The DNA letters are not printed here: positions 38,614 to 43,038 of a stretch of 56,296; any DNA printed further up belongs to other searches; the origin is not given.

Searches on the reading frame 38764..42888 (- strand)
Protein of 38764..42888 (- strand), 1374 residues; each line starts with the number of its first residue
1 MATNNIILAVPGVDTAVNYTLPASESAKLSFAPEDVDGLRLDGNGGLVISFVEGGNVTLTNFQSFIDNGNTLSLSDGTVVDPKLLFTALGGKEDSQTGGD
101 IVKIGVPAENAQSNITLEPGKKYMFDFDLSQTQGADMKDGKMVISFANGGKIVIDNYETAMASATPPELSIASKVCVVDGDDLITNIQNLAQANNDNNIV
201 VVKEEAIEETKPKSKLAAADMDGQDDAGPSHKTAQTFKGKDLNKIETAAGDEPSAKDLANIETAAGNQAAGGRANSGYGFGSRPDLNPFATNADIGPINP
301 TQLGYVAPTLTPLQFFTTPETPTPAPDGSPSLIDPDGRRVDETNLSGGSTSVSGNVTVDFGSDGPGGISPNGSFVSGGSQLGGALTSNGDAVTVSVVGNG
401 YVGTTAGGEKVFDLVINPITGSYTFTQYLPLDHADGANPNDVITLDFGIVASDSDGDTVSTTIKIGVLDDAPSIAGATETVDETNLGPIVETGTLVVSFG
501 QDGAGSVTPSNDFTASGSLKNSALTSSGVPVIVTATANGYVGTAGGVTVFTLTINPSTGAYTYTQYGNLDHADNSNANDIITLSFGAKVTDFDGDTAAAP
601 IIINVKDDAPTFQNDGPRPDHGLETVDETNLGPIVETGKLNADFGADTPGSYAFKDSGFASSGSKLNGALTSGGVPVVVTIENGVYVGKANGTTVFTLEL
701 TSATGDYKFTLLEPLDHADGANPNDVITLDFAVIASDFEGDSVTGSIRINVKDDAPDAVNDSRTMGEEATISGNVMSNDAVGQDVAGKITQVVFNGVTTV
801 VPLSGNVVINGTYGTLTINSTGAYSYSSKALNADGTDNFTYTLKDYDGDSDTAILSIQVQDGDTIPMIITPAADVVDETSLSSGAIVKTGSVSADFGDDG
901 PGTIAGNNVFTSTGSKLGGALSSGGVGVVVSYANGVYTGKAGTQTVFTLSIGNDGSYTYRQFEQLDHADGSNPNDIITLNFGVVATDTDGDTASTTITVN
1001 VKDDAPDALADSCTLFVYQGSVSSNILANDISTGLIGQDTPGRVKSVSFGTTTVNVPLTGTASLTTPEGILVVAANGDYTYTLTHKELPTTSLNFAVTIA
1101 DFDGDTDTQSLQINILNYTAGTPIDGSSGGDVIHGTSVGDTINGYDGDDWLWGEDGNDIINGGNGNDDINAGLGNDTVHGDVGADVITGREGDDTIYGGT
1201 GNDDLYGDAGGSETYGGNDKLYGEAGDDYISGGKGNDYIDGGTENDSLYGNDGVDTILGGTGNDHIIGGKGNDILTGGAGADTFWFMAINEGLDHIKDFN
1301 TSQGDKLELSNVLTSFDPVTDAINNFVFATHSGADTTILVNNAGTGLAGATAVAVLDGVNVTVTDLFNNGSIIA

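Call 68: search_protein_families(library=pfam, proteins=[window:38764-42888:-], max_evalue=0.00001)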
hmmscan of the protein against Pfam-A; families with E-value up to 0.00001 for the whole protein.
window:38764-42888:- (1374 aa): 4 families
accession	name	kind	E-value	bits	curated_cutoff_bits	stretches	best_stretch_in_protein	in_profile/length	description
PF19116.6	DUF5801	-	3e-52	177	27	4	340-466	4-137/137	Domain of unknown function (DUF5801)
PF00353.25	HemolysinCabind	-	3e-33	113.8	23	4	1249-1283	1-35/36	RTX calcium-binding nonapeptide repeat (4 copies)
PF17963.7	Big_9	-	4.3e-09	37.6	23.6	1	753-857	1-88/89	Bacterial Ig domain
PF17803.7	Cadherin_4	-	1.7e-08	35.3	25.1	1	744-826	2-71/71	Bacterial cadherin-like domain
